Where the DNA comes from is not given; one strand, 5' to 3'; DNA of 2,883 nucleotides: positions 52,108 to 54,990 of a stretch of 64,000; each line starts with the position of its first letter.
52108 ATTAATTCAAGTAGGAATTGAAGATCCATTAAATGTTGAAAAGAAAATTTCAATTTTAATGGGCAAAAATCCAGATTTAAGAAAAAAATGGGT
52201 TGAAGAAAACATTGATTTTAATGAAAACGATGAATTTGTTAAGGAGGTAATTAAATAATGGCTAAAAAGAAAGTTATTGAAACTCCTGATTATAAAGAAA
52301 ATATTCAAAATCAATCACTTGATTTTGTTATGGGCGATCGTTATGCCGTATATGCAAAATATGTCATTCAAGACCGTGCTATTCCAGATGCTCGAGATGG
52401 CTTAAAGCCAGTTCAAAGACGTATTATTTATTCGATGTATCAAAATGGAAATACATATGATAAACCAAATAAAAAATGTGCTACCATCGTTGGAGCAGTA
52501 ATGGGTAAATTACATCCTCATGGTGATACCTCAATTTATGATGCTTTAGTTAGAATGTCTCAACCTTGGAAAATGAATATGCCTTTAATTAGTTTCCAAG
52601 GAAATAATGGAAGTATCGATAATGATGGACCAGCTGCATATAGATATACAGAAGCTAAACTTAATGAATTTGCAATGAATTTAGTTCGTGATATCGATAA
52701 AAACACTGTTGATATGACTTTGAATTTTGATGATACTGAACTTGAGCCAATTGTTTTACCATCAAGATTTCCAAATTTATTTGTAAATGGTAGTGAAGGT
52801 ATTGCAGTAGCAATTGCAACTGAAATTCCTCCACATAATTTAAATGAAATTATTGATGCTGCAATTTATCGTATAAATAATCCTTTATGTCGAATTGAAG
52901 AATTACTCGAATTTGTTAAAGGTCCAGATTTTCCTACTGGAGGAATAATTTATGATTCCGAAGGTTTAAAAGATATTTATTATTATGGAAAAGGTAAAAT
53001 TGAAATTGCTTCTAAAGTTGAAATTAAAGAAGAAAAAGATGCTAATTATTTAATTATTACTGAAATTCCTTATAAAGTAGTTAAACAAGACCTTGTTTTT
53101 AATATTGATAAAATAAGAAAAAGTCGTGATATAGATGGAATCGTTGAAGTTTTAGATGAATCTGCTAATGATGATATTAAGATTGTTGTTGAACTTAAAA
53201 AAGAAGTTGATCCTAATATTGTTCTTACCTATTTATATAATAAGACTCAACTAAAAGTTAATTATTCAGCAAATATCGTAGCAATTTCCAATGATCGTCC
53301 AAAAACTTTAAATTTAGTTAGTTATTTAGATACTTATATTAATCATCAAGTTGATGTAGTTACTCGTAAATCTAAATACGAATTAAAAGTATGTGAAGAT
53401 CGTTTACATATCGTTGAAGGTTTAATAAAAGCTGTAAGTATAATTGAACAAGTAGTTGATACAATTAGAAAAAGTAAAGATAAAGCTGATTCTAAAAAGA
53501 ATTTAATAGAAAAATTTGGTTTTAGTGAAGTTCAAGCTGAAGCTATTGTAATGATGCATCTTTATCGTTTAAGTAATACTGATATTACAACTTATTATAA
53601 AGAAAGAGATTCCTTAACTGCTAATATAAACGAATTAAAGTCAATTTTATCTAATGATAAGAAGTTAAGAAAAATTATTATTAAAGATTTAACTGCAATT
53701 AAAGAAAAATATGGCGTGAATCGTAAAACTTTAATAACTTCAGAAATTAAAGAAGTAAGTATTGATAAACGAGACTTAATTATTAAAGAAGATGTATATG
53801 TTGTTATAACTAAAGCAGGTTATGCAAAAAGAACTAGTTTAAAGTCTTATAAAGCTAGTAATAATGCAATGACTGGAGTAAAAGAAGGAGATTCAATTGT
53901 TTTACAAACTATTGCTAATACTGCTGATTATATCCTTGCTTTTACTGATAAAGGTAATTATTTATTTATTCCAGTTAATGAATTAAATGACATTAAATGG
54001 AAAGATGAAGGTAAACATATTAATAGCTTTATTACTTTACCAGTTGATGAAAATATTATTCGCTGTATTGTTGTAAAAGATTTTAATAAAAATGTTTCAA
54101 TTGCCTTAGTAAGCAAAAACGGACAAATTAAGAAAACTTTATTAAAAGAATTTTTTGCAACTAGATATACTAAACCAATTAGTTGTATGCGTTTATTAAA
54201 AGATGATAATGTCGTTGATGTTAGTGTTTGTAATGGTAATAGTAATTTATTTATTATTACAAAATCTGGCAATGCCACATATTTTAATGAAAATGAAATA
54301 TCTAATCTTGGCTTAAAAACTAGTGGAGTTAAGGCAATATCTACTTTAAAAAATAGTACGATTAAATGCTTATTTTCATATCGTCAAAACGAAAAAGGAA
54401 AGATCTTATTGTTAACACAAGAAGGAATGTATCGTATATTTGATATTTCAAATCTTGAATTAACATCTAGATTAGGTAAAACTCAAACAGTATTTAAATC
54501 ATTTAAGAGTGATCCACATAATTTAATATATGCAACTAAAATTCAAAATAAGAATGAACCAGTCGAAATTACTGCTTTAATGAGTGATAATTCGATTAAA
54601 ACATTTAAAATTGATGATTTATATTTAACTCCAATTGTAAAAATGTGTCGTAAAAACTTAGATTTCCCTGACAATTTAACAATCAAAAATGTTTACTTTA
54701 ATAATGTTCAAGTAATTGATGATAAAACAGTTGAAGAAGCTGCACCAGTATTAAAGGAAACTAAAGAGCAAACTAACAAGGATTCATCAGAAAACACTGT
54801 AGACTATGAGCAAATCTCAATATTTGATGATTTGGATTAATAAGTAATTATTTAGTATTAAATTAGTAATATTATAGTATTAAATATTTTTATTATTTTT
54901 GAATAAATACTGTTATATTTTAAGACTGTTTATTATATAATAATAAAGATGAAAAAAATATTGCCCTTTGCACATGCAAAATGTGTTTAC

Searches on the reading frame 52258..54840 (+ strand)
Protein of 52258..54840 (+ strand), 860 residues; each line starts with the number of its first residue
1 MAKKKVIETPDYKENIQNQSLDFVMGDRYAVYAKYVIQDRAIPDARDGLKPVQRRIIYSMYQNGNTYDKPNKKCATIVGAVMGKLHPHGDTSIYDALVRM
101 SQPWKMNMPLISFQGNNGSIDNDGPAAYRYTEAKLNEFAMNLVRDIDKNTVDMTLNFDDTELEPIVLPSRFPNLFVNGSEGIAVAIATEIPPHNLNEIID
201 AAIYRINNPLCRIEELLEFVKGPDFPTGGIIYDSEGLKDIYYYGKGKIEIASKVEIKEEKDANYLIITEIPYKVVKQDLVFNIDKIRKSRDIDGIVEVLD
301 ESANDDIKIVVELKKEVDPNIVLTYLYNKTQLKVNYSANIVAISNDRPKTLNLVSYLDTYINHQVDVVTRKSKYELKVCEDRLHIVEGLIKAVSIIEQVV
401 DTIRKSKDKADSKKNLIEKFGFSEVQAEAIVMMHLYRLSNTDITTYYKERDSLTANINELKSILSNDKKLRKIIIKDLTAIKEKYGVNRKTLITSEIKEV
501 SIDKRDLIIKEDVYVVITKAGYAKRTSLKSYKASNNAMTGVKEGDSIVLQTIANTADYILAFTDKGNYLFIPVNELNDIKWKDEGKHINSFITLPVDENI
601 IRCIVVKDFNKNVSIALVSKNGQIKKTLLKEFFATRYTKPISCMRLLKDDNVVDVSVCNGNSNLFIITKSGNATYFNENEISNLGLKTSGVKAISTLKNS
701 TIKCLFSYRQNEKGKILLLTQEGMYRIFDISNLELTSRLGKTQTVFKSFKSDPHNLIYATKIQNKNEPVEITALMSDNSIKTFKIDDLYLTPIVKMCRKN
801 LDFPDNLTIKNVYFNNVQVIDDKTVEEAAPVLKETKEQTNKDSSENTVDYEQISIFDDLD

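Call 14: find_homologous_proteins(query=window:52258-54840:+, max_evalue=1e-100)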
Query window:52258-54840:+ (860 aa): 8000 proteins with E <= 1e-100 among 8000 candidates; the best 120 are listed.
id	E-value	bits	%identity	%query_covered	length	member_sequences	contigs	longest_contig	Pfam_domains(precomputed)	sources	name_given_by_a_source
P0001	0.0e+0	1879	100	100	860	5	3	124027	PF00521.27,PF03989.19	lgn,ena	-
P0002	0.0e+0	1876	99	100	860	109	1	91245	PF00521.27,PF03989.19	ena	-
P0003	0.0e+0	1875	99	100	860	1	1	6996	PF00521.27,PF03989.19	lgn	-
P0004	0.0e+0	1873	99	100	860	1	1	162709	PF00521.27,PF03989.19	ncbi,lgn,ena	-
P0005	0.0e+0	1873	99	100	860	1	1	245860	PF00521.27,PF03989.19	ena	-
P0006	0.0e+0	1869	99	100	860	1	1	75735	PF00521.27,PF03989.19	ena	-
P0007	0.0e+0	1820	97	100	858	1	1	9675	PF00521.27,PF03989.19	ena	-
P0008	0.0e+0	1595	83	100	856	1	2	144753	PF00521.27,PF03989.19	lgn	-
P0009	0.0e+0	1543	100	82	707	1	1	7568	PF00521.27,PF03989.19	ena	-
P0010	0.0e+0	1412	75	100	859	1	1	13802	PF00521.27,PF03989.19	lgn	-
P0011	0.0e+0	1362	73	100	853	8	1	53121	PF00521.27,PF03989.19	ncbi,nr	ncbi:MAG: DNA topoisomerase IV subunit A [Candidatus Onthovivens sp.]|nr:DNA topoisomerase IV subuni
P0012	0.0e+0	1340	70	100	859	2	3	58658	PF00521.27,PF03989.19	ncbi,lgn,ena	-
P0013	0.0e+0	1337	71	100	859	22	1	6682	PF00521.27,PF03989.19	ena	-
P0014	0.0e+0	1330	70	100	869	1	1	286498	PF00521.27,PF03989.19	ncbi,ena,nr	ncbi:MAG: DNA topoisomerase IV subunit A [Bacilli bacterium]|nr:DNA topoisomerase IV subunit A [Baci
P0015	0.0e+0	1310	69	100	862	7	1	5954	PF00521.27,PF03989.19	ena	-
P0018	0.0e+0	1219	66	100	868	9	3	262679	PF00521.27,PF03989.19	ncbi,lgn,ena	-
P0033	0.0e+0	1131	62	99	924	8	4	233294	PF00521.27,PF03989.19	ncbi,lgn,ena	-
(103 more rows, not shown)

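Call 16: find_encoding_contigs(protein=P0008, flank=10000, max_places=2)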
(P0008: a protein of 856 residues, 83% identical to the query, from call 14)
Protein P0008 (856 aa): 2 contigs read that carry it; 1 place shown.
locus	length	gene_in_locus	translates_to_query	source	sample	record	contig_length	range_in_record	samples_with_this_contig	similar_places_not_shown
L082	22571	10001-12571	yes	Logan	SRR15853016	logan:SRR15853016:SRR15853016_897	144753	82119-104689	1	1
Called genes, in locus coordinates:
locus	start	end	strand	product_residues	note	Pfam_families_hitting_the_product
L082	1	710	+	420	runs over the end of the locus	PF00140:Sigma70_r1_2, PF04542:Sigma70_r2, PF04539:Sigma70_r3, PF04545:Sigma70_r4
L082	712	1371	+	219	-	PF12847:Methyltransf_18, PF04816:TrmK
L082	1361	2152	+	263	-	PF01784:DUF34_NIF3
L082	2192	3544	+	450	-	PF04851:ResIII, PF00270:DEAD, PF00271:Helicase_C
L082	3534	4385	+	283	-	PF01261:AP_endonuc_2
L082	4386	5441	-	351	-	PF04551:GcpE, PF26540:GcpE_C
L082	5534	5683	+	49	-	PF00471:Ribosomal_L33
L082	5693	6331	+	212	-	PF00753:Lactamase_B, PF19583:ODP (weak), PF23023:Anti-Pycsar_Apyc1, PF12706:Lactamase_B_2 (weak)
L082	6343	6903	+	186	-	PF08207:EFP_N, PF01132:EFP, PF09285:Elong-fact-P_C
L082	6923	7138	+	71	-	PF03672:UPF0154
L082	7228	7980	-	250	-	PF02660:G3P_acyltransf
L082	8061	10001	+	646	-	PF02518:HATPase_c, PF00204:DNA_gyraseB, PF01751:Toprim, PF00986:DNA_gyraseB_C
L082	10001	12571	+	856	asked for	PF00521:DNA_topoisoIV, PF03989:DNA_gyraseA_C (faint)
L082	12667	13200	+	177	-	PF09419:PGP_phosphatase, PF00702:Hydrolase (weak), PF13419:HAD_2, PF13242:Hydrolase_like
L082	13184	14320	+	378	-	PF21516:YqeH-like_C (faint)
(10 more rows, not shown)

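Call 17: find_encoding_contigs(protein=P0011, flank=10000, max_places=2)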
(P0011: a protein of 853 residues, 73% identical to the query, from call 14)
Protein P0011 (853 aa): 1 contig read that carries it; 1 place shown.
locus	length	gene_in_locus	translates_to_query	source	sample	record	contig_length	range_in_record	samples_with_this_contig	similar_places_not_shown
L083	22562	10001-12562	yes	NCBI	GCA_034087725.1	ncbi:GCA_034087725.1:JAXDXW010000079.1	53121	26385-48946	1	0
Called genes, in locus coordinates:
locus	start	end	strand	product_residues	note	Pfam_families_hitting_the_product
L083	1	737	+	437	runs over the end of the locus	PF00140:Sigma70_r1_2, PF04542:Sigma70_r2, PF04539:Sigma70_r3, PF04545:Sigma70_r4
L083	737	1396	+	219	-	PF12847:Methyltransf_18, PF04816:TrmK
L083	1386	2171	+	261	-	PF01784:DUF34_NIF3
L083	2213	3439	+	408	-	PF04851:ResIII, PF00270:DEAD, PF00271:Helicase_C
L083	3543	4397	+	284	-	PF01261:AP_endonuc_2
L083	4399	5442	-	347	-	PF04551:GcpE, PF26540:GcpE_C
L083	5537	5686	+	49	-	PF00471:Ribosomal_L33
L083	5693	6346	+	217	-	PF23023:Anti-Pycsar_Apyc1, PF00753:Lactamase_B, PF12706:Lactamase_B_2 (weak)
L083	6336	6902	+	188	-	PF08207:EFP_N, PF01132:EFP, PF09285:Elong-fact-P_C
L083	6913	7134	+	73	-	PF03672:UPF0154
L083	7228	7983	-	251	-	PF02660:G3P_acyltransf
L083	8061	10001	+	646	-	PF02518:HATPase_c, PF00204:DNA_gyraseB, PF01751:Toprim, PF00986:DNA_gyraseB_C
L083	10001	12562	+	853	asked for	PF00521:DNA_topoisoIV, PF03989:DNA_gyraseA_C (weak)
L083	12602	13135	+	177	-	PF09419:PGP_phosphatase (faint), PF13419:HAD_2, PF08282:Hydrolase_3 (weak), PF13242:Hydrolase_like (weak)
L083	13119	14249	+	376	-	-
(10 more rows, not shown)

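Call 18: find_encoding_contigs(protein=P0014, flank=10000, max_places=2)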
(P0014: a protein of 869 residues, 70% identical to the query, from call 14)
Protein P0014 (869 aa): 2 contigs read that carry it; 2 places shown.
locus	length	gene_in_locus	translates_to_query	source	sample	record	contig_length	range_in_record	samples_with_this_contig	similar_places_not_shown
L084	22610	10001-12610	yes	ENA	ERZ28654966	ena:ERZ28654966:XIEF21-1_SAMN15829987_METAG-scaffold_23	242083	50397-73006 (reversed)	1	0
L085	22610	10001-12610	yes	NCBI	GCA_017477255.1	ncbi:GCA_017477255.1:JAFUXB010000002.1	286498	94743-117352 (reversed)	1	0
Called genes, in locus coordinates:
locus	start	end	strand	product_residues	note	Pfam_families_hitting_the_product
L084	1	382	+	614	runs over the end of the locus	PF01807:Zn_ribbon_DnaG, PF08275:DNAG_N, PF01751:Toprim (weak), PF13155:Toprim_2, PF13662:Toprim_4, PF10410:DnaB_bind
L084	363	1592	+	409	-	PF00140:Sigma70_r1_2, PF04542:Sigma70_r2, PF04539:Sigma70_r3, PF04545:Sigma70_r4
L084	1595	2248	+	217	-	PF12847:Methyltransf_18, PF04816:TrmK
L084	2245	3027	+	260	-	PF01784:DUF34_NIF3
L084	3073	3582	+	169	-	PF04851:ResIII, PF00270:DEAD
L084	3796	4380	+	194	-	PF00271:Helicase_C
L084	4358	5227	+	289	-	PF01261:AP_endonuc_2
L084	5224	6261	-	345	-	PF04551:GcpE, PF26540:GcpE_C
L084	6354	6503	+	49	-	PF00471:Ribosomal_L33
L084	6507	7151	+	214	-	PF23023:Anti-Pycsar_Apyc1, PF00753:Lactamase_B, PF19583:ODP (faint), PF12706:Lactamase_B_2 (weak)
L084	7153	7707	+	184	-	PF08207:EFP_N, PF01132:EFP, PF09285:Elong-fact-P_C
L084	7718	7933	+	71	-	PF03672:UPF0154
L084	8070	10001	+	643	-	PF02518:HATPase_c, PF00204:DNA_gyraseB, PF01751:Toprim, PF00986:DNA_gyraseB_C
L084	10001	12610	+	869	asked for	PF00521:DNA_topoisoIV, PF03989:DNA_gyraseA_C (faint)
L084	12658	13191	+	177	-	PF09419:PGP_phosphatase, PF00702:Hydrolase, PF13419:HAD_2, PF08282:Hydrolase_3 (weak), PF13242:Hydrolase_like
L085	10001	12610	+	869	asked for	PF00521:DNA_topoisoIV, PF03989:DNA_gyraseA_C (faint)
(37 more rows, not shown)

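Call 21: find_encoding_contigs(protein=P0012, flank=10000, max_places=1)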
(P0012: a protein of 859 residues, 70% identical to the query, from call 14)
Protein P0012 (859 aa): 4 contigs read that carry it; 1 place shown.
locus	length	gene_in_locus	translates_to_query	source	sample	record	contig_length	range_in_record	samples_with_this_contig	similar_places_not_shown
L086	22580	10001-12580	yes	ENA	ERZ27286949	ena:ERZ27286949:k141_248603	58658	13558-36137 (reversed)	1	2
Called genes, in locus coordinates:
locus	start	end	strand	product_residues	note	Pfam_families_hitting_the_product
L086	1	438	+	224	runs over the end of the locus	PF12847:Methyltransf_18, PF04816:TrmK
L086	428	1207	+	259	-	PF01784:DUF34_NIF3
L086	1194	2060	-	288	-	PF02401:LYTB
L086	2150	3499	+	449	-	PF04851:ResIII, PF00270:DEAD, PF00271:Helicase_C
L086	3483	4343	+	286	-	PF01261:AP_endonuc_2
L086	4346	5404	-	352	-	PF04551:GcpE, PF26540:GcpE_C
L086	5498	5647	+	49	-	PF00471:Ribosomal_L33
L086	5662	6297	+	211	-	PF23023:Anti-Pycsar_Apyc1, PF00753:Lactamase_B, PF19583:ODP (weak), PF12706:Lactamase_B_2 (weak)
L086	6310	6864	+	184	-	PF08207:EFP_N, PF01132:EFP, PF09285:Elong-fact-P_C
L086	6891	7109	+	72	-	PF03672:UPF0154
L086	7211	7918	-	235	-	PF02660:G3P_acyltransf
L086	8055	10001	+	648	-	PF02518:HATPase_c, PF00204:DNA_gyraseB, PF01751:Toprim, PF00986:DNA_gyraseB_C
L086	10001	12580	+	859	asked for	PF00521:DNA_topoisoIV, PF03989:DNA_gyraseA_C (faint)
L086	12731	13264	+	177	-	PF09419:PGP_phosphatase (weak), PF13419:HAD_2 (weak), PF00702:Hydrolase (faint), PF08282:Hydrolase_3 (faint), PF13242:Hydrolase_like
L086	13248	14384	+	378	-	PF21516:YqeH-like_C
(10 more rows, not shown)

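Call 22: find_encoding_contigs(protein=P0018, flank=10000, max_places=1)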
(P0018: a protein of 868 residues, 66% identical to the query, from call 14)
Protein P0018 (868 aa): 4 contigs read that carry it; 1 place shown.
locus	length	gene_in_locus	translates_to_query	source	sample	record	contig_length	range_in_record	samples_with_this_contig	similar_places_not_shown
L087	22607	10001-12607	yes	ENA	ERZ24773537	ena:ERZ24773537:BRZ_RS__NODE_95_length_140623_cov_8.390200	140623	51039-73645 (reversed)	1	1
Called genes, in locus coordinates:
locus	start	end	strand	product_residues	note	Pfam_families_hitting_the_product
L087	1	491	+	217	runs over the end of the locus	PF12847:Methyltransf_18, PF04816:TrmK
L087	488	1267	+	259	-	PF01784:DUF34_NIF3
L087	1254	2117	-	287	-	PF02401:LYTB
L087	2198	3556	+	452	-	PF00270:DEAD, PF04851:ResIII, PF00271:Helicase_C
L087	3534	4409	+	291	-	PF01261:AP_endonuc_2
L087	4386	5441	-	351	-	PF04551:GcpE, PF26540:GcpE_C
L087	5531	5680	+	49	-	PF00471:Ribosomal_L33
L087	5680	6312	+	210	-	PF23023:Anti-Pycsar_Apyc1, PF00753:Lactamase_B, PF19583:ODP, PF12706:Lactamase_B_2 (weak)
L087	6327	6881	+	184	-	PF08207:EFP_N, PF01132:EFP, PF09285:Elong-fact-P_C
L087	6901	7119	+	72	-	PF03672:UPF0154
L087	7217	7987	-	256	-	PF02660:G3P_acyltransf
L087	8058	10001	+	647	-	PF02518:HATPase_c, PF00204:DNA_gyraseB, PF01751:Toprim, PF00986:DNA_gyraseB_C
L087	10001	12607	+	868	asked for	PF00521:DNA_topoisoIV, PF03989:DNA_gyraseA_C (weak)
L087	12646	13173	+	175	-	PF09419:PGP_phosphatase, PF13419:HAD_2, PF00702:Hydrolase (weak), PF13242:Hydrolase_like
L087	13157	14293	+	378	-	PF21516:YqeH-like_C (faint)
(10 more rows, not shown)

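Call 23: find_encoding_contigs(protein=P0033, flank=10000, max_places=1)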
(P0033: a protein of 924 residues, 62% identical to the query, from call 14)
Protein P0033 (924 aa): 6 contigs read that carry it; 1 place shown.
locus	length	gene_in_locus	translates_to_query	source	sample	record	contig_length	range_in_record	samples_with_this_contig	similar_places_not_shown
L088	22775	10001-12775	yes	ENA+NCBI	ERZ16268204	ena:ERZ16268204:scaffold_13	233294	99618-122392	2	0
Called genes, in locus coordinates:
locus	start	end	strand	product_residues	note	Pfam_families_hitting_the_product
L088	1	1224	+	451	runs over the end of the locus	PF00270:DEAD, PF04851:ResIII, PF00271:Helicase_C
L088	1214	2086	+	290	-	PF01261:AP_endonuc_2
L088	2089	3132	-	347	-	PF04551:GcpE, PF26540:GcpE_C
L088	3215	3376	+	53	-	PF00471:Ribosomal_L33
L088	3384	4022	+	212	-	PF23023:Anti-Pycsar_Apyc1, PF00753:Lactamase_B, PF19583:ODP (weak)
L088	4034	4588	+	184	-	PF08207:EFP_N, PF01132:EFP, PF09285:Elong-fact-P_C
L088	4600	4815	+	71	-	PF03672:UPF0154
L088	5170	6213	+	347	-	-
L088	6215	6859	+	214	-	-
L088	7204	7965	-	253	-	PF02660:G3P_acyltransf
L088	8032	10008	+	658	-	PF02518:HATPase_c, PF00204:DNA_gyraseB, PF01751:Toprim, PF00986:DNA_gyraseB_C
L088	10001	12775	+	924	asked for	PF00521:DNA_topoisoIV, PF03989:DNA_gyraseA_C (weak)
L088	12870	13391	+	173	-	PF00702:Hydrolase (weak), PF09419:PGP_phosphatase (weak), PF13419:HAD_2, PF08282:Hydrolase_3 (faint), PF13242:Hydrolase_like (weak)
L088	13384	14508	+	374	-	PF21516:YqeH-like_C (weak)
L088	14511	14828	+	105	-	PF01985:CRS1_YhbY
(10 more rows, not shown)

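Call 66: list_cluster_members(proteins=[P0004, P0012, P0018, P0033, P0014])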
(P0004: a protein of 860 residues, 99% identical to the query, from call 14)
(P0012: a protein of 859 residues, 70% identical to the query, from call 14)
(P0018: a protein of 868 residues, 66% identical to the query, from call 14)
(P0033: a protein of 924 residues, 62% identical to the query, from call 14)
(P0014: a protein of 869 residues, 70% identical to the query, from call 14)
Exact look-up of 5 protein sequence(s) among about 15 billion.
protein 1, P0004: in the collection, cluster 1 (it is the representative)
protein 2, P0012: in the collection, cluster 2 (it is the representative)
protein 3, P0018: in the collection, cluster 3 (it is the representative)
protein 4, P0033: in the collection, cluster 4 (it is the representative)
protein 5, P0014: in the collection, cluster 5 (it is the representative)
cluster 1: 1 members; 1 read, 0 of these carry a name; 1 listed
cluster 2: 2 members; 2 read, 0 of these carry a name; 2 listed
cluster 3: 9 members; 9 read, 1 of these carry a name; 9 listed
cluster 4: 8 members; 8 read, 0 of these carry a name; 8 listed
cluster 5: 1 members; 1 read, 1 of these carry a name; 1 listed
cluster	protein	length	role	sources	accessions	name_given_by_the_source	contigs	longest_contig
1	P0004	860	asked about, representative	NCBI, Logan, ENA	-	-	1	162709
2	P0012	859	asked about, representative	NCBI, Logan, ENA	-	-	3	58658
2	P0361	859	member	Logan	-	-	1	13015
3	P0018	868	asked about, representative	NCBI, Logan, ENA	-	-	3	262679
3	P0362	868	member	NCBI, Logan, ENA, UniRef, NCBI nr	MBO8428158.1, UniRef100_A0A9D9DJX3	MAG: DNA topoisomerase IV subunit A [Firmicutes bacterium] | DNA topoisomerase (ATP-hydrolyzing) n=1 Tax=Candidatus Onthovivens merdipullorum ... | DNA topoisomerase IV subunit A [Candidatus Onthovivens merdipullorum]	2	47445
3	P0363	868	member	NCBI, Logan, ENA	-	-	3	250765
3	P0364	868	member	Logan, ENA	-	-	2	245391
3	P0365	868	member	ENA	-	-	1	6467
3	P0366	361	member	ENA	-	-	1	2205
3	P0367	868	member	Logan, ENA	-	-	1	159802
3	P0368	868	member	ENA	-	-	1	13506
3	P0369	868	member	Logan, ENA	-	-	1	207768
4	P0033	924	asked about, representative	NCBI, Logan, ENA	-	-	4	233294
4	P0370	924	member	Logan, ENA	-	-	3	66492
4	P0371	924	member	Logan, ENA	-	-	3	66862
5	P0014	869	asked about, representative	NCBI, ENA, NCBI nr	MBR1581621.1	MAG: DNA topoisomerase IV subunit A [Bacilli bacterium] | DNA topoisomerase IV subunit A [Bacilli bacterium]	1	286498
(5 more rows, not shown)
